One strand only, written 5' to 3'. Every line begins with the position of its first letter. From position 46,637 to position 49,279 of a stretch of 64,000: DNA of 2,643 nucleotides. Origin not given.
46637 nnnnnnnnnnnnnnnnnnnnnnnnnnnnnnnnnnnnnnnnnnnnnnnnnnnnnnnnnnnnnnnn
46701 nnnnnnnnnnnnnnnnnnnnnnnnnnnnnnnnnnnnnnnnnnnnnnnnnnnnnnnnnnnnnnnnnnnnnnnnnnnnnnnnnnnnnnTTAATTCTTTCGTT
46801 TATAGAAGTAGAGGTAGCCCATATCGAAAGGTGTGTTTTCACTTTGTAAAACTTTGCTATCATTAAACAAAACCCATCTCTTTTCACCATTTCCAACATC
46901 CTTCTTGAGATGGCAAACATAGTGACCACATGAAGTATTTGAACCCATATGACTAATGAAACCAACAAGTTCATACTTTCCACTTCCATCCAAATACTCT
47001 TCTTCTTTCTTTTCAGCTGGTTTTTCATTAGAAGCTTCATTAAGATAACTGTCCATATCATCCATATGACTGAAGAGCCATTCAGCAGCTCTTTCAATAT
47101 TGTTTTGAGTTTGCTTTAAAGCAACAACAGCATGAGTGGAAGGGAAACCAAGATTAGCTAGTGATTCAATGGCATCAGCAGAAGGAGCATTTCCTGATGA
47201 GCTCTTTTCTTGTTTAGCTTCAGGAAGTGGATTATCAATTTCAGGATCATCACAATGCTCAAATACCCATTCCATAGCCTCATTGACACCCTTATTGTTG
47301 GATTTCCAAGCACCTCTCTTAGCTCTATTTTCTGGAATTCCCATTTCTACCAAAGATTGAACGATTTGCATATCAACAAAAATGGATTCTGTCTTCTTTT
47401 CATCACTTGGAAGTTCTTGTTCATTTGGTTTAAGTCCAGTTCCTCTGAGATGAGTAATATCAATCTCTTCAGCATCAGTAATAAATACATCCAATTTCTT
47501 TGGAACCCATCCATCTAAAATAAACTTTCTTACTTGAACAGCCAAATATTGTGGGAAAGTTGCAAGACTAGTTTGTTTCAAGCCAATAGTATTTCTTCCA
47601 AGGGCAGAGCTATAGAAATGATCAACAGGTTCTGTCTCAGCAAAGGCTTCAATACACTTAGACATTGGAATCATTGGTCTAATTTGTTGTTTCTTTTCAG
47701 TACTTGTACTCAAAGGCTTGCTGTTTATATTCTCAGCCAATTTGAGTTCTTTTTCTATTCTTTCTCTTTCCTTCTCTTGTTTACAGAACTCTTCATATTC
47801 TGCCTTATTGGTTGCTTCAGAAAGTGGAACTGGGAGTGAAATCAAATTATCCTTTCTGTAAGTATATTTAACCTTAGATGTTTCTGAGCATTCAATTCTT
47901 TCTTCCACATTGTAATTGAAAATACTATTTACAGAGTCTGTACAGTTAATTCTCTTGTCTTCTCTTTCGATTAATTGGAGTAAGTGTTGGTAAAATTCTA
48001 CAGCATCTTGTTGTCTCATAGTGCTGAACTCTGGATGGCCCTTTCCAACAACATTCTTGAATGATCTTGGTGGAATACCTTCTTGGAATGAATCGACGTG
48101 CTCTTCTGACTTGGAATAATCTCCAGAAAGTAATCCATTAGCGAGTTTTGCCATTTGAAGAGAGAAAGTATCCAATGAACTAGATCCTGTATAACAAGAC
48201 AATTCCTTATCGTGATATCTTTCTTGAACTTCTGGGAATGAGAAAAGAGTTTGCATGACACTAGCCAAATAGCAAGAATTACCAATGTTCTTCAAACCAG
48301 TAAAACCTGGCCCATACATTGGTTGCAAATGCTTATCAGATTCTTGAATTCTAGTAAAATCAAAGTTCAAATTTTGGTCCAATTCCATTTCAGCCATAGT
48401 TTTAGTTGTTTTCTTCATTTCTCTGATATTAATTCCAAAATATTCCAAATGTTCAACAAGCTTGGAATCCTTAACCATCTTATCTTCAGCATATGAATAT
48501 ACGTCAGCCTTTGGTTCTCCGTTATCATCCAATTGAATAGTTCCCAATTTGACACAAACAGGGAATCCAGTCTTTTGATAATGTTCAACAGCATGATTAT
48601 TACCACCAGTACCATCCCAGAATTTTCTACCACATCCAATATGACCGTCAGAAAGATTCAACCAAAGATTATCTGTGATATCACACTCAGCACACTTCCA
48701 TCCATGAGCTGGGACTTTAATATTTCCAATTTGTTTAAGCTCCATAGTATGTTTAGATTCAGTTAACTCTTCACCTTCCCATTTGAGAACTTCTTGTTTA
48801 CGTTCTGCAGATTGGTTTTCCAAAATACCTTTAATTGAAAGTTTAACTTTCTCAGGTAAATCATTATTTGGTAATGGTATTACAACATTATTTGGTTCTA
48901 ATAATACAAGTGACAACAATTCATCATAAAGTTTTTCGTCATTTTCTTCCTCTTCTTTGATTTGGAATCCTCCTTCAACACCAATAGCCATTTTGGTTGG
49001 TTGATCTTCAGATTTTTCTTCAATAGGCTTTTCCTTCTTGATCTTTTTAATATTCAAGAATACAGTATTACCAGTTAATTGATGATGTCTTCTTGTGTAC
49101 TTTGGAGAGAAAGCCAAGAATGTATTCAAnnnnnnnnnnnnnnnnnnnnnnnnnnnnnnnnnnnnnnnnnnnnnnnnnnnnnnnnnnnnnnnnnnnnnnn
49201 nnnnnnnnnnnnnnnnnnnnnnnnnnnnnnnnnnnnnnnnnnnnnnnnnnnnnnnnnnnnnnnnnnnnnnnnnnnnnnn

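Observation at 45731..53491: Extreme gene packing: convergent gene pairs with stop codons 1 nt and 6 nt apart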

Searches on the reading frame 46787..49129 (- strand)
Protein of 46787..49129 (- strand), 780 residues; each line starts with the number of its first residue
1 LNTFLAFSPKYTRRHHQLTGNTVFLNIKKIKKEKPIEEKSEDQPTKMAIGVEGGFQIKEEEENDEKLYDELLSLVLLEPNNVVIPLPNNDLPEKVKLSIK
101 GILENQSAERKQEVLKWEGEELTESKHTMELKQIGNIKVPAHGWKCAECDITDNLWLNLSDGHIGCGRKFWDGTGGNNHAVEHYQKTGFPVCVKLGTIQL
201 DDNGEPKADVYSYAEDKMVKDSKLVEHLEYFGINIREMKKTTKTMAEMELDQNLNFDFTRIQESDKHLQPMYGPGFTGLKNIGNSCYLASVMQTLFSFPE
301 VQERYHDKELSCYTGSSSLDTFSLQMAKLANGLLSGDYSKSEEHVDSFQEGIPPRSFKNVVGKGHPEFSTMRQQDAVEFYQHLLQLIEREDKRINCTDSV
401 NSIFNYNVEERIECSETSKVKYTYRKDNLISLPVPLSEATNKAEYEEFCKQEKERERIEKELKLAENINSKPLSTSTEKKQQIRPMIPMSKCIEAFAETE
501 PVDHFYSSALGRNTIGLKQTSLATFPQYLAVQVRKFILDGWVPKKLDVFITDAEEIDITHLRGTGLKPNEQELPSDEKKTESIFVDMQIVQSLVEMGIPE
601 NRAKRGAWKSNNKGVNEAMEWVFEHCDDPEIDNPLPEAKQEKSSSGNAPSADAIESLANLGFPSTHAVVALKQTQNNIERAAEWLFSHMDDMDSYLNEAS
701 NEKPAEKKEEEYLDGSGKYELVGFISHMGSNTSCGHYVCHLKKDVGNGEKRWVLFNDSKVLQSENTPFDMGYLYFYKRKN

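Call 9: search_protein_families(library=pfam, proteins=[window:46787-49129:-], max_evalue=0.01)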
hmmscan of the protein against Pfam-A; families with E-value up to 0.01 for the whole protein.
window:46787-49129:- (780 aa): 6 families
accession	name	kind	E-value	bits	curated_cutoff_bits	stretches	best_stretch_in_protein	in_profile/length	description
PF00443.35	UCH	-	8.6e-48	163.6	23.9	1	277-776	1-254/254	Ubiquitin carboxyl-terminal hydrolase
PF22562.2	UBA_7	-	1.8e-29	101.8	27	2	586-633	1-48/48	UBA-like domain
PF02148.25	zf-UBP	-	2.2e-18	66.7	22.7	1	146-223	1-62/63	Zn-finger in ubiquitin-hydrolases and other protein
PF00627.37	UBA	-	1.3e-13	50.9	22.4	2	650-685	2-37/37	UBA/TS-N domain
PF17807.7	zf-UBP_var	-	7.5e-09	35.7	22.6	1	1-33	32-64/64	Variant UBP zinc finger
PF13423.12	UCH_1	-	2.4e-08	34.4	22.2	1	363-760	90-317/317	Ubiquitin carboxyl-terminal hydrolase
